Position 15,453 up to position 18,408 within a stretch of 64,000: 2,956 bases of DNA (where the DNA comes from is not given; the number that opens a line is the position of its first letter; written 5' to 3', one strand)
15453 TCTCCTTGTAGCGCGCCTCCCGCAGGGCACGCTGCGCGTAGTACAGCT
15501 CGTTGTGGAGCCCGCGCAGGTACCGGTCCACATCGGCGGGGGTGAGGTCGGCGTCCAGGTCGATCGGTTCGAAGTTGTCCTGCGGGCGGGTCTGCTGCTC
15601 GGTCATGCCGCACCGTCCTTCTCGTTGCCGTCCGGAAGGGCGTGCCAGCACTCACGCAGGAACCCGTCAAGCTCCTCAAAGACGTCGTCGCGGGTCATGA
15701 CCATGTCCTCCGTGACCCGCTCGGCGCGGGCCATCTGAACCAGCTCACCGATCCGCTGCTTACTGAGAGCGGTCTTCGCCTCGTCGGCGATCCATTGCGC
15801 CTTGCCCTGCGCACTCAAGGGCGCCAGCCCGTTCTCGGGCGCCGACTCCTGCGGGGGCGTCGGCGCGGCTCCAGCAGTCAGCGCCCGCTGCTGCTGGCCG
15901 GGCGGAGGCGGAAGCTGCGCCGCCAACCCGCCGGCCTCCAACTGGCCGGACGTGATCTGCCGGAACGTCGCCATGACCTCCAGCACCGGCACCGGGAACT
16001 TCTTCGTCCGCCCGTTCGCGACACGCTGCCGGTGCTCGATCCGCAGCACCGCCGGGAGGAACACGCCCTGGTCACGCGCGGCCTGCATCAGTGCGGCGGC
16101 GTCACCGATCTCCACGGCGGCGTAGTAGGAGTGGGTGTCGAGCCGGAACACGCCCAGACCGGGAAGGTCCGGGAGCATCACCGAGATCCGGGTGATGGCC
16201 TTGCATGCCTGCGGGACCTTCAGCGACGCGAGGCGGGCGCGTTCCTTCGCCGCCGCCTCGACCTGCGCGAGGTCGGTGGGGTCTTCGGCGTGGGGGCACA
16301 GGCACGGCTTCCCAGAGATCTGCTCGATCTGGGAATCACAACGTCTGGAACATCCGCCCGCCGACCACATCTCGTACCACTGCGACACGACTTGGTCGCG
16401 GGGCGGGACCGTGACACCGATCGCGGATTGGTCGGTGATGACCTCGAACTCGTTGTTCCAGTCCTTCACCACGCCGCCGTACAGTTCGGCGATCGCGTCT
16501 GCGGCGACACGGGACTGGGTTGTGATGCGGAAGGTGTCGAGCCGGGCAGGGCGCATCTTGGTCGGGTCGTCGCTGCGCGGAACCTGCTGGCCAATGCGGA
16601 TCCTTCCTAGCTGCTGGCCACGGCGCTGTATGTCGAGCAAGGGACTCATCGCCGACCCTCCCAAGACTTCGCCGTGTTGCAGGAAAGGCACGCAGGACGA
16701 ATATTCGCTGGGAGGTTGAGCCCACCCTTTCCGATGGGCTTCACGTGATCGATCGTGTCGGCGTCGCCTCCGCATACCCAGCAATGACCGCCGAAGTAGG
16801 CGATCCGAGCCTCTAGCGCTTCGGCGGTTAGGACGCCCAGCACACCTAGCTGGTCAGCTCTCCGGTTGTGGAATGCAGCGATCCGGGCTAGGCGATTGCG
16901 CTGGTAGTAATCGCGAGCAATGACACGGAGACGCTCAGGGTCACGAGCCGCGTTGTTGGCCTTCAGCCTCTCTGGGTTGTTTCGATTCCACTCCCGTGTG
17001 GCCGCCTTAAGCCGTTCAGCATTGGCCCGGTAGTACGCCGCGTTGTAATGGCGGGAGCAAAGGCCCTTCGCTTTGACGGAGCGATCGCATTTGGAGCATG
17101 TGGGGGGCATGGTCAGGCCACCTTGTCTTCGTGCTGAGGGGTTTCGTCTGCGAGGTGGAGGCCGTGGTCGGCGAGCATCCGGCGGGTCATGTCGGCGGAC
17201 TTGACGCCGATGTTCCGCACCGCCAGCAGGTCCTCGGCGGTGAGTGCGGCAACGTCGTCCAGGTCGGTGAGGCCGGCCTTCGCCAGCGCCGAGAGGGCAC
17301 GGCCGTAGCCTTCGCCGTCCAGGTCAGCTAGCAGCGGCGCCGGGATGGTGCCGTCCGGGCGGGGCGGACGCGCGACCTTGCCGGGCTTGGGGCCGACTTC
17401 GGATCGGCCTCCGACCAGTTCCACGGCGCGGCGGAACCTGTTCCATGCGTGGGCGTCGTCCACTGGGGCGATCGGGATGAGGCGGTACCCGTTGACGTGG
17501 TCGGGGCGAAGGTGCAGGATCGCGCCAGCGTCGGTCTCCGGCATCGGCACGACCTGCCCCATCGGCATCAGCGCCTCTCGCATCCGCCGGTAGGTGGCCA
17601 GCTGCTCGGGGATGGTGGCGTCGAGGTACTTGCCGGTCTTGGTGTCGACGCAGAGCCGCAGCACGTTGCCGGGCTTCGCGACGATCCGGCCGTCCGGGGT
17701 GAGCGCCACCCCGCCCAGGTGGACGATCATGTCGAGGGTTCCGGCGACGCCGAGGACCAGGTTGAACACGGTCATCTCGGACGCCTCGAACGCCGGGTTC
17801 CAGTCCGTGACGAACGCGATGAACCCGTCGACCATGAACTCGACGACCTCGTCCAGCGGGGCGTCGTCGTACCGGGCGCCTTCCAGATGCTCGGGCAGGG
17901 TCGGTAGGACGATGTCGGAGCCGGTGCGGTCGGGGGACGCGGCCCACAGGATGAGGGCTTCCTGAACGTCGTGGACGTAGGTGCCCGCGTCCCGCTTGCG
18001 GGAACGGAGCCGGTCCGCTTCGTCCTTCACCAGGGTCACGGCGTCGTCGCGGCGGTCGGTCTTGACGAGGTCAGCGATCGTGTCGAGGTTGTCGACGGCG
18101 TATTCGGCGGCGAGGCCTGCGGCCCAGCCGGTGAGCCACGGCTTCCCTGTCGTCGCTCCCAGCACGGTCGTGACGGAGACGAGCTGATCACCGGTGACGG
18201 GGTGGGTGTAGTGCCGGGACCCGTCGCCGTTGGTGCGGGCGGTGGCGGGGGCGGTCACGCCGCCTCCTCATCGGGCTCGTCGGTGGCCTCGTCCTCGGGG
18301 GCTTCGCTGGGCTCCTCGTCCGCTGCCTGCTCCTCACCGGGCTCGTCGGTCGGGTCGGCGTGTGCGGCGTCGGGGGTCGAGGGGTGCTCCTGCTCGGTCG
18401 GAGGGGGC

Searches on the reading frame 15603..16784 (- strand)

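Call 28: search_protein_families(library=phrogs, proteins=[window:15603-16784:-], max_evalue=0.001)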
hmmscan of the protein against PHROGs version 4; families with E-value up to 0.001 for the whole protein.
window:15603-16784:- (393 aa): 2 families
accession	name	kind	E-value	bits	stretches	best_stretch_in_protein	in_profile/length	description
phrog_16191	-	unknown function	1.4e-69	236.1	1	47-341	3-273/390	-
phrog_9220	-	unknown function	3e-17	64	1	56-276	21-228/243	unknown function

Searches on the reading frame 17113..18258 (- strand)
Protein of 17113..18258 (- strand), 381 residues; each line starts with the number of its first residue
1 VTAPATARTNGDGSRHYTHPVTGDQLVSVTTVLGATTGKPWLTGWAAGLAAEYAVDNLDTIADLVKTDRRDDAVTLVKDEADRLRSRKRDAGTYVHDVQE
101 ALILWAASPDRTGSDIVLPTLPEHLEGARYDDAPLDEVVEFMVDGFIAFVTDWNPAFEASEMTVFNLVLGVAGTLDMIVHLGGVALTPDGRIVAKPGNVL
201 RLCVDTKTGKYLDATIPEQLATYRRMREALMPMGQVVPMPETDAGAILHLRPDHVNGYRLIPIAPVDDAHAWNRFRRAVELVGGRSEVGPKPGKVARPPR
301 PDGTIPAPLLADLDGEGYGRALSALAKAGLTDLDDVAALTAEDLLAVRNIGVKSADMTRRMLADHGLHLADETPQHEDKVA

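Call 9: search_protein_families(library=pfam, proteins=[window:17113-18258:-], max_evalue=0.001)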
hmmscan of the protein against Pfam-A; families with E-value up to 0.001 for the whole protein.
window:17113-18258:- (381 aa): 1 family
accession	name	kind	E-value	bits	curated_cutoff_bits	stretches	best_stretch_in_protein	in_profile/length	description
PF03118.21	RNA_pol_A_CTD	-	7.5e-06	26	23.8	1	320-356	23-59/67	Bacterial RNA polymerase, alpha chain C terminal domain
